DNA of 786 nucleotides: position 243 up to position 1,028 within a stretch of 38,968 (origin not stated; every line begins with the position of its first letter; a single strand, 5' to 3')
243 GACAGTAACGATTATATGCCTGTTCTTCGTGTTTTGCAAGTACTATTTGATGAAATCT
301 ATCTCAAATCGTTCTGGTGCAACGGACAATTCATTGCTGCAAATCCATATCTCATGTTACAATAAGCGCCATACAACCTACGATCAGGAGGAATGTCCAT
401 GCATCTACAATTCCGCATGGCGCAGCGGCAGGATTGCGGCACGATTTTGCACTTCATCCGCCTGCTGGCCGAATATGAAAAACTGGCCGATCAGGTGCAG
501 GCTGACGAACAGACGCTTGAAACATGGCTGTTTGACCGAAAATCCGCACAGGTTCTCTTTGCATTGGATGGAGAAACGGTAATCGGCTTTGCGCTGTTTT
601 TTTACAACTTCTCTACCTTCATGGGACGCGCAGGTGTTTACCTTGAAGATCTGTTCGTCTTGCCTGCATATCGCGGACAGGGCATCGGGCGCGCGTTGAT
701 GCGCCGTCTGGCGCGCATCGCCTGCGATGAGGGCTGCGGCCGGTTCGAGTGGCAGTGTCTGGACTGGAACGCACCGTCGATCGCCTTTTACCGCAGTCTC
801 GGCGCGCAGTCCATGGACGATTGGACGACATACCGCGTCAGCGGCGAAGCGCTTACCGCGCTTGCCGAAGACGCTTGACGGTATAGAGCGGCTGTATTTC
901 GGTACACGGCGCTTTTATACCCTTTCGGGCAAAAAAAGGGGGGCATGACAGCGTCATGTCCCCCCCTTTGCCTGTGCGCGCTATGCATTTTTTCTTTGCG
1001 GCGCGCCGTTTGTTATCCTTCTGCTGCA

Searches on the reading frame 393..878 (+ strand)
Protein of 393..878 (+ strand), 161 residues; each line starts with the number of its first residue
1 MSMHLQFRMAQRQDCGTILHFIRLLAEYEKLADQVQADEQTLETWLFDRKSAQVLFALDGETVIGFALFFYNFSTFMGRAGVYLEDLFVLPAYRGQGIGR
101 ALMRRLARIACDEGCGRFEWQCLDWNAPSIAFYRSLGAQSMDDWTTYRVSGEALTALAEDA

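Call 45: search_protein_families(library=pfam, proteins=[window:393-878:+], max_evalue=0.01)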
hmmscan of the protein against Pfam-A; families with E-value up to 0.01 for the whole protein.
window:393-878:+ (161 aa): 7 families
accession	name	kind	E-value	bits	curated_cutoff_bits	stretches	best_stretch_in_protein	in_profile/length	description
PF00583.31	Acetyltransf_1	-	1.2e-21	77.6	20.7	1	38-137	20-115/116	Acetyltransferase (GNAT) family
PF13508.13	Acetyltransf_7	-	3e-14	53.6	27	1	52-137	3-81/84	Acetyltransferase (GNAT) domain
PF13673.13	Acetyltransf_10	-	2.6e-07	31.1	23.6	1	40-110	20-80/128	Acetyltransferase (GNAT) domain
PF13302.13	Acetyltransf_3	-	2.9e-05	25.2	25.4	1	7-139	4-138/138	Acetyltransferase (GNAT) domain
PF13480.13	Acetyltransf_6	-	0.00024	21.7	22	1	47-120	67-134/143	Acetyltransferase (GNAT) domain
PF08445.16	FR47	-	0.0003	21.2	22.1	1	83-149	23-86/86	FR47-like protein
PF14542.12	Acetyltransf_CG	-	0.0056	17.2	30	1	81-110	24-53/80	GCN5-related N-acetyl-transferase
